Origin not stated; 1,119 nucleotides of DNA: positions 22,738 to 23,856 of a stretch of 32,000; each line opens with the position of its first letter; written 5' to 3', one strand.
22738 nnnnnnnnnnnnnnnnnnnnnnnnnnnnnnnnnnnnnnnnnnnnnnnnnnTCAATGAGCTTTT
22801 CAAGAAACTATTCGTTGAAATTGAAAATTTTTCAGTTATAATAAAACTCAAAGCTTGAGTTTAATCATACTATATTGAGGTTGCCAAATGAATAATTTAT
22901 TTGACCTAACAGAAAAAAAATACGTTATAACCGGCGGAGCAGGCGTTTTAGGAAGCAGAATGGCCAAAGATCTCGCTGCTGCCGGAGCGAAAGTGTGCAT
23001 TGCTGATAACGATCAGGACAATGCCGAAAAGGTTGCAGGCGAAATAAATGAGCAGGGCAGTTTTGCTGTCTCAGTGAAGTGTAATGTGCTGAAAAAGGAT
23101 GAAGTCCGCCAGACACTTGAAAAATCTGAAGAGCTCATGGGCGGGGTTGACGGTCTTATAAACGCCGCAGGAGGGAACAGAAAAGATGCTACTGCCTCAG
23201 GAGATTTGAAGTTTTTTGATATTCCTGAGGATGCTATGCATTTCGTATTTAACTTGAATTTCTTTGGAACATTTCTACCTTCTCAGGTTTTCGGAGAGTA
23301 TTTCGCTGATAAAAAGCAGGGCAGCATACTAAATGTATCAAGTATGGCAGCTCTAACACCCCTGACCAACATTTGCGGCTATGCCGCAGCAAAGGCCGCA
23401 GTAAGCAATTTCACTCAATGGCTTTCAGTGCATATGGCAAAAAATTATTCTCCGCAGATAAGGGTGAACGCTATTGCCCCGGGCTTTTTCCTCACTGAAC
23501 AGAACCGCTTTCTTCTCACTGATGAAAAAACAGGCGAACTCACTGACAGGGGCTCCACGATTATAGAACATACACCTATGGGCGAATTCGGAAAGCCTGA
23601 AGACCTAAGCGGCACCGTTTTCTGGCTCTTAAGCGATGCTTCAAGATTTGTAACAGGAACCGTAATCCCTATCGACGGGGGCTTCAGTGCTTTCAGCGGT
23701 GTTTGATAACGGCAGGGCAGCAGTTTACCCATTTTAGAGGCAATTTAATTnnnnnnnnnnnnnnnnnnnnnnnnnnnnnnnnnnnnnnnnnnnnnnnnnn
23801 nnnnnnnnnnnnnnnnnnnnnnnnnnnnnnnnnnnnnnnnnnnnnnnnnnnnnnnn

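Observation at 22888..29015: Non-canonical glucuronate operon: UxaC + UxuB-type SDR + LarA-family epimerase + PfkB kinase + Gnd, with no mannonate dehydratase or KDPG aldolase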

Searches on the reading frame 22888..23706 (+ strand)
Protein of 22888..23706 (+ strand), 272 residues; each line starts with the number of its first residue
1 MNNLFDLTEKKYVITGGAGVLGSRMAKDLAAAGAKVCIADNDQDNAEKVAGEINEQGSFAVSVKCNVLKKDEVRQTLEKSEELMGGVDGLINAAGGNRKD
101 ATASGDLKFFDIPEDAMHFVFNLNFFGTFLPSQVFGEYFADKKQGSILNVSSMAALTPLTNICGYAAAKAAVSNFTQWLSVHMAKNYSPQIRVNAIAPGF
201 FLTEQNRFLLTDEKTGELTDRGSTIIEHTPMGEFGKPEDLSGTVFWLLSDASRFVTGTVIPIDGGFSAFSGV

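Call 3: search_protein_families(library=pfam, proteins=[window:22888-23706:+])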
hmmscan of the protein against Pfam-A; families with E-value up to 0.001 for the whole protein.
window:22888-23706:+ (272 aa): 6 families
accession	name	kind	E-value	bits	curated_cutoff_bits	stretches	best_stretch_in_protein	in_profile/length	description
PF13561.12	adh_short_C2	-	9.8e-46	156.7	27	1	21-267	8-236/236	Enoyl-(Acyl carrier protein) reductase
PF00106.31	adh_short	-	1.7e-43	148.8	26.6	1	12-210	3-191/195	short chain dehydrogenase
PF08659.16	KR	-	7.1e-13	49.3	22.6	1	12-180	3-164/180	KR domain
PF01370.27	Epimerase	-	3.5e-06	27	20.9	1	13-120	2-102/240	NAD dependent epimerase/dehydratase family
PF02737.24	3HCDH_N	-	5.1e-05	23.7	22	1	17-78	6-65/180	3-hydroxyacyl-CoA dehydrogenase, NAD binding domain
PF03435.24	Sacchrp_dh_NADP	-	0.00069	20.4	25.1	0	17-96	5-78/129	Saccharopine dehydrogenase NADP binding domain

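Call 4: search_protein_families(library=ncbifam, proteins=[window:22888-23706:+])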
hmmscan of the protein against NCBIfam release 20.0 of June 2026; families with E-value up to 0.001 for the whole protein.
window:22888-23706:+ (272 aa): 229 families (the best 25 are shown)
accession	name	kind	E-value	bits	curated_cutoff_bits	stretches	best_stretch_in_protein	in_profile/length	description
NF006132.0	PRK08277.1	subfamily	1.5e-107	359.1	281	1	1-272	2-280/280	D-mannonate oxidoreductase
NF005559.1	PRK07231.1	subfamily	1.1e-54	185.6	215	1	7-266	2-247/249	glucose 1-dehydrogenase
NF006070.0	PRK08213.1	subfamily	9.2e-53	179.4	279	1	2-268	5-258/259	gluconate 5-dehydrogenase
NF004198.0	PRK05653.1-3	equivalog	1.2e-47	162.5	296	1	7-266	5-246/248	3-oxoacyl-ACP reductase FabG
NF005983.0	PRK08085.1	equivalog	3.7e-47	161.1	408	1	1-267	1-251/254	gluconate 5-dehydrogenase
NF009466.0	PRK12826.1-2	subfamily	7.4e-47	159.9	222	1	9-266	3-244/248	3-oxoacyl-ACP reductase FabG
NF004791.0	PRK06138.1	equivalog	9.5e-46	156.1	312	1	6-268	2-251/252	SDR family oxidoreductase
NF005473.0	PRK07069.1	equivalog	1.1e-43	149.7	339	1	7-268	8-261/262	SDR family oxidoreductase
NF005853.0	PRK07774.1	equivalog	3.7e-43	147.7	303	1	5-266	2-246/250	SDR family oxidoreductase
NF004773.0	PRK06113.1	equivalog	1.2e-42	146.1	367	1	4-265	6-249/255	7-alpha-hydroxysteroid dehydrogenase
TIGR01830.1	3oxo_ACP_reduc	equivalog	3.2e-42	144.9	297.75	1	13-266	2-238/239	3-oxoacyl-[acyl-carrier-protein] reductase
NF005488.0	PRK07097.1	equivalog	5.7e-42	143.6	369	1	2-270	3-261/266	gluconate 5-dehydrogenase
NF049979.1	AlphHSDSHdhA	equivalog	4.4e-41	141.1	350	1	8-268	2-248/258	7alpha-hydroxysteroid dehydrogenase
NF005711.0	PRK07523.1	subfamily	9.8e-41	140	413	1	2-268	3-253/255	SDR family oxidoreductase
NF005390.0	PRK06935.1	equivalog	1.1e-40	139.6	369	1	3-266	9-255/258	2-dehydro-3-deoxy-D-gluconate 5-dehydrogenase KduD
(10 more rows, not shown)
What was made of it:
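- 22888..23706 (+): SDR-type fructuronate reductase / D-mannonate oxidoreductase (UxuB function); probably NADH-dependent. NCBIfam PRK08277 scores 359 bits against a cutoff of 281 (call 4).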

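Call 21: search_solved_structures(query=window:22888-23706:+, max_evalue=1e-30)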
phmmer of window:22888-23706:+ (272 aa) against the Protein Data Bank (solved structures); distinct sequences matched with E-value up to 1e-30: 12.
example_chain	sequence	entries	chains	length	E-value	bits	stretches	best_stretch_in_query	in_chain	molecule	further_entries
4wuv_A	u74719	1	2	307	1.1e-64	221.6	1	7-272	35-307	2-hydroxycyclohexanecarboxyl-CoA dehydrogenase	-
1vl8_A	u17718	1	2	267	2.1e-34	122.4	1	1-268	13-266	Gluconate 5-dehydrogenase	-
3ak4_A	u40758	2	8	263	1.5e-33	119.6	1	2-266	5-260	NADH-dependent quinuclidinone reductase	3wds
8hdi_A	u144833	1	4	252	1.2e-32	116.6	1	5-265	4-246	7-alpha-hydroxysteroid dehydrogenase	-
8hs4_A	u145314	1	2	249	1.5e-32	116.4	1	5-265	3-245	7-alpha-hydroxysteroid dehydrogenase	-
3gaf_A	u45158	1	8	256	2.4e-32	115.6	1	5-265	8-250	7-ALPHA-HYDROXYSTEROID DEHYDROGENASE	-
8hdn_A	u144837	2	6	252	2.7e-32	115.5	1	5-265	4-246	7-alpha-hydroxysteroid dehydrogenase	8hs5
8hs9_E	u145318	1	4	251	3.1e-32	115.3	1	5-265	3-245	7-alpha-hydroxysteroid dehydrogenase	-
8hax_A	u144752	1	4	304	4.4e-32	114.8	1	5-265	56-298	7-alpha-hydroxysteroid dehydrogenase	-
8hs6_A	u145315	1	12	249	9.9e-32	113.6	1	5-265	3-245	7-alpha-hydroxysteroid dehydrogenase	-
8hsa_G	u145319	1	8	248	1.2e-31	113.3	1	5-265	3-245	7-alpha-hydroxysteroid dehydrogenase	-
8hde_A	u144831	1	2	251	2.1e-31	112.6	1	5-265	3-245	7-alpha-hydroxysteroid dehydrogenase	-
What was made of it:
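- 22888..23706 (+): The best PDB match is 4wuv at 1e-64 (call 21).
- Closest known: Thermotoga maritima GntE route. Different: The SDR belongs to a different subfamily; TM0441/1vl8 matches at only 2e-34 (call 21).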
